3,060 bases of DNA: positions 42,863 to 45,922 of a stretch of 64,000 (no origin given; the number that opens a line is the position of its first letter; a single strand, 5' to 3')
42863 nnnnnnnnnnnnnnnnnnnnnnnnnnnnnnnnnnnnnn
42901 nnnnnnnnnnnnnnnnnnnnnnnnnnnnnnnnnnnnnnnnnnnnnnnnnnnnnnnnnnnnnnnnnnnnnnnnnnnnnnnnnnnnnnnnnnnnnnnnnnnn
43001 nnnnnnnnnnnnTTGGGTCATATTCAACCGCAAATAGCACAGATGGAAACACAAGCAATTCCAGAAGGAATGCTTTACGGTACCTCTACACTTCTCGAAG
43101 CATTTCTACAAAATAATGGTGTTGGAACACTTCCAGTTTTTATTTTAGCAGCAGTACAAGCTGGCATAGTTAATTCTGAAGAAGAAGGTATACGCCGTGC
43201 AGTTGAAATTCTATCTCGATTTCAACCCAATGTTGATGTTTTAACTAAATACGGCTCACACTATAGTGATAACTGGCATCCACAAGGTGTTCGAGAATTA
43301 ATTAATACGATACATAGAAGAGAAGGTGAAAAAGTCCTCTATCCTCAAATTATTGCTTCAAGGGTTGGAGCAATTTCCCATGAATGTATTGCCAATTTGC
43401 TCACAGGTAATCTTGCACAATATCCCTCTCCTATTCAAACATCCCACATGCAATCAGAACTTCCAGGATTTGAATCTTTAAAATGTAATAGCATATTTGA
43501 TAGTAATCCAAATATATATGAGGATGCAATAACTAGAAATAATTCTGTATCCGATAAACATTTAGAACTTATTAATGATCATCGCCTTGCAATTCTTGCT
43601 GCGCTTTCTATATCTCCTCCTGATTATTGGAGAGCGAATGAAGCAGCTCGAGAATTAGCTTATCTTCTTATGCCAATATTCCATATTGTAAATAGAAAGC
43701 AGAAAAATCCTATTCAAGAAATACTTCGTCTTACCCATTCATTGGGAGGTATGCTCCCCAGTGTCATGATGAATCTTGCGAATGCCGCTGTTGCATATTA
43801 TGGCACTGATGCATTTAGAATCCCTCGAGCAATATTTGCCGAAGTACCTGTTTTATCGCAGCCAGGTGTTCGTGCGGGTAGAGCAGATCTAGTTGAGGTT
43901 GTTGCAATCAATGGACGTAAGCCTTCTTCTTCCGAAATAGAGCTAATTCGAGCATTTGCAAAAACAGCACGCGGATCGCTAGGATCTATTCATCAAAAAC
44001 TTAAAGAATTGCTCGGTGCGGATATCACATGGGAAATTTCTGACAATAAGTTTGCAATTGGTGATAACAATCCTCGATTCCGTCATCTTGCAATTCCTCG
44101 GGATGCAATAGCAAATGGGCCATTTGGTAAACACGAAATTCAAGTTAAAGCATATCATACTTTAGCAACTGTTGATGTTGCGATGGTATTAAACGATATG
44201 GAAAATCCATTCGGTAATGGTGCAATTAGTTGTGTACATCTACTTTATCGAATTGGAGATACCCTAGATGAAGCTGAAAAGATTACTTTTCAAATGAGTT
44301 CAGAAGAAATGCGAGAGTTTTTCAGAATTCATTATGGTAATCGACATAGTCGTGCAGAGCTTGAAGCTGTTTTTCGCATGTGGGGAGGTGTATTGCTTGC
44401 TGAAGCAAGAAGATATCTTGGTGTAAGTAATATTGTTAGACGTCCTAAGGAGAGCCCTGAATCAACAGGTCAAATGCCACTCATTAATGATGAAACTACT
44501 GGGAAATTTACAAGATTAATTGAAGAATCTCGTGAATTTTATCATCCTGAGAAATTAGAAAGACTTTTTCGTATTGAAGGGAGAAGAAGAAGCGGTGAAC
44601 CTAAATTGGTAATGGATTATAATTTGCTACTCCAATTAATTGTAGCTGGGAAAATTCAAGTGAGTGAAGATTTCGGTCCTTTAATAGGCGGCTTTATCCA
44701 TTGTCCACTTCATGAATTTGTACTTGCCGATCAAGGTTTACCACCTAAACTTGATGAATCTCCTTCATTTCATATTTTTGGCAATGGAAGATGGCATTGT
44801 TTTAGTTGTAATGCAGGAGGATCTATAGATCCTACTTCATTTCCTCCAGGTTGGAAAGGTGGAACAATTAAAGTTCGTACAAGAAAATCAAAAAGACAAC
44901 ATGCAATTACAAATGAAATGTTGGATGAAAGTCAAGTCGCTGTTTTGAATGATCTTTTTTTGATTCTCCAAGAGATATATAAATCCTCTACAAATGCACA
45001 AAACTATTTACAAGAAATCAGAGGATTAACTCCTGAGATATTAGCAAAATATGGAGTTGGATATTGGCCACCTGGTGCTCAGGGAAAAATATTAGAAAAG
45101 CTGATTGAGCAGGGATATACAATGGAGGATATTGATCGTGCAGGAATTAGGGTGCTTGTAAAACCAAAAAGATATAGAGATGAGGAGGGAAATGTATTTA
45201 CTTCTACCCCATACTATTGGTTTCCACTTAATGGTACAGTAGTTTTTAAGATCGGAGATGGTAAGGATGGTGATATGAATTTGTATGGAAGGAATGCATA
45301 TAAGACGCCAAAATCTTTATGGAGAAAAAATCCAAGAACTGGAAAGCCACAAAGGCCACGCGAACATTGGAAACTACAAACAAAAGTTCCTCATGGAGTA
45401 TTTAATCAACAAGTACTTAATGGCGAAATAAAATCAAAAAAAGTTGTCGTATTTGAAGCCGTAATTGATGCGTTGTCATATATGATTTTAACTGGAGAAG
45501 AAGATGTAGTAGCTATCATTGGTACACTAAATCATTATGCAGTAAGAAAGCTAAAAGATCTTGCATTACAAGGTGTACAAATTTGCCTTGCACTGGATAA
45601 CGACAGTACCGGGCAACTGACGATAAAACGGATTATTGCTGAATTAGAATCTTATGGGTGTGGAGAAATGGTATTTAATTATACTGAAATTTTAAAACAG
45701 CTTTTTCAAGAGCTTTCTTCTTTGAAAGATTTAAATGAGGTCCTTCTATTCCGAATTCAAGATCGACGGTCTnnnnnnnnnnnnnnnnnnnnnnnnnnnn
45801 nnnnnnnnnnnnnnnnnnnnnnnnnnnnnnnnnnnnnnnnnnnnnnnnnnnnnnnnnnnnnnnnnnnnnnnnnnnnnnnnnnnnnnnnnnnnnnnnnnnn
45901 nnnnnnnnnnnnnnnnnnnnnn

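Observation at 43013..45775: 920-aa protein carrying a DnaG-type primase core (Zn-finger plus TOPRIM) behind a 550-aa unknown N-terminal domain; compositionally atypical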

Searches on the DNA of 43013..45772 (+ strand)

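Call 66: search_rna_families(sources=[L081, L082, L089, L095, L104, L113, L114, L115, L117, L119, L122, L124, L125, L094], threshold=gathering)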
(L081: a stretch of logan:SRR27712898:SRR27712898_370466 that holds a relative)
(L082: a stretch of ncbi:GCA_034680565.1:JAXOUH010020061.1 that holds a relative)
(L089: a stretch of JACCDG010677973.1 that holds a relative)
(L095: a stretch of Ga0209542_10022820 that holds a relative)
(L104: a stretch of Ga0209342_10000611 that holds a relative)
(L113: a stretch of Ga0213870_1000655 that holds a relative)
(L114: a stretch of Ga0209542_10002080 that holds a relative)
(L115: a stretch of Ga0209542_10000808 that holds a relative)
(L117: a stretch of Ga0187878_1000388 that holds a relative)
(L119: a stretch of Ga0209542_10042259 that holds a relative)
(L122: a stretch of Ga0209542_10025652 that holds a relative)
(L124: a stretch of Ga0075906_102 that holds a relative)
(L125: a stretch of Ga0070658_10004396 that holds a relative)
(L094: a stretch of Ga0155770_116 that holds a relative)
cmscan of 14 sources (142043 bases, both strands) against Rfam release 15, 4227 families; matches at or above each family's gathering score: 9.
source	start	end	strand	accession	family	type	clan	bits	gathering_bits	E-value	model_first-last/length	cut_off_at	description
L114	4004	4075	-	RF00005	tRNA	Gene; tRNA;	CL00001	73.5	29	7.4e-14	1-71/71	no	tRNA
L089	259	331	+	RF00005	tRNA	Gene; tRNA;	CL00001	71.5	29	2.7e-13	1-71/71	no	tRNA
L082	7765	7837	+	RF00005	tRNA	Gene; tRNA;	CL00001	66.9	29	4.9e-12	1-71/71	no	tRNA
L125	3944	4017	+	RF00005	tRNA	Gene; tRNA;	CL00001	66.7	29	5.6e-12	1-71/71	no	tRNA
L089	6103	6176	-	RF00005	tRNA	Gene; tRNA;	CL00001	64.3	29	2.5e-11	1-71/71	no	tRNA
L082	17470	17552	-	RF00005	tRNA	Gene; tRNA;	CL00001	56.7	29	3.2e-09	1-71/71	no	tRNA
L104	6114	6188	+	RF00005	tRNA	Gene; tRNA;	CL00001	56.3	29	4e-09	1-71/71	no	tRNA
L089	10725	10796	+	RF00005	tRNA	Gene; tRNA;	CL00001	53.2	29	2.9e-08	1-71/71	no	tRNA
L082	17733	17819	-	RF00005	tRNA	Gene; tRNA;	CL00001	50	29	2.2e-07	1-71/71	no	tRNA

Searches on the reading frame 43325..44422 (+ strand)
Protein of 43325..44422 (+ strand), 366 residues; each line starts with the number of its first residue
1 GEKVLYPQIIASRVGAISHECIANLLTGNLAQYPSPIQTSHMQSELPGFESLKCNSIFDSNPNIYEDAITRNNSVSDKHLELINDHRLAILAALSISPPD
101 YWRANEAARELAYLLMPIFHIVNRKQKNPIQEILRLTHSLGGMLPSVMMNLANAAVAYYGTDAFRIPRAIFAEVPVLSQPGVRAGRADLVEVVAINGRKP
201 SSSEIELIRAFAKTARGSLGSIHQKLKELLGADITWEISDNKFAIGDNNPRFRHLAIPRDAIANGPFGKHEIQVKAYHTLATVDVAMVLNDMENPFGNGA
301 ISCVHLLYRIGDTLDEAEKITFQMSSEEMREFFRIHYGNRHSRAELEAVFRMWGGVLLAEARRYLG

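Call 90: find_homologous_proteins(query=A6, max_evalue=0.001)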
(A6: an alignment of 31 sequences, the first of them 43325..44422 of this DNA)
Query A6 (31 sequences): 8000 candidates shared short words with the query, none scored E <= 0.001.
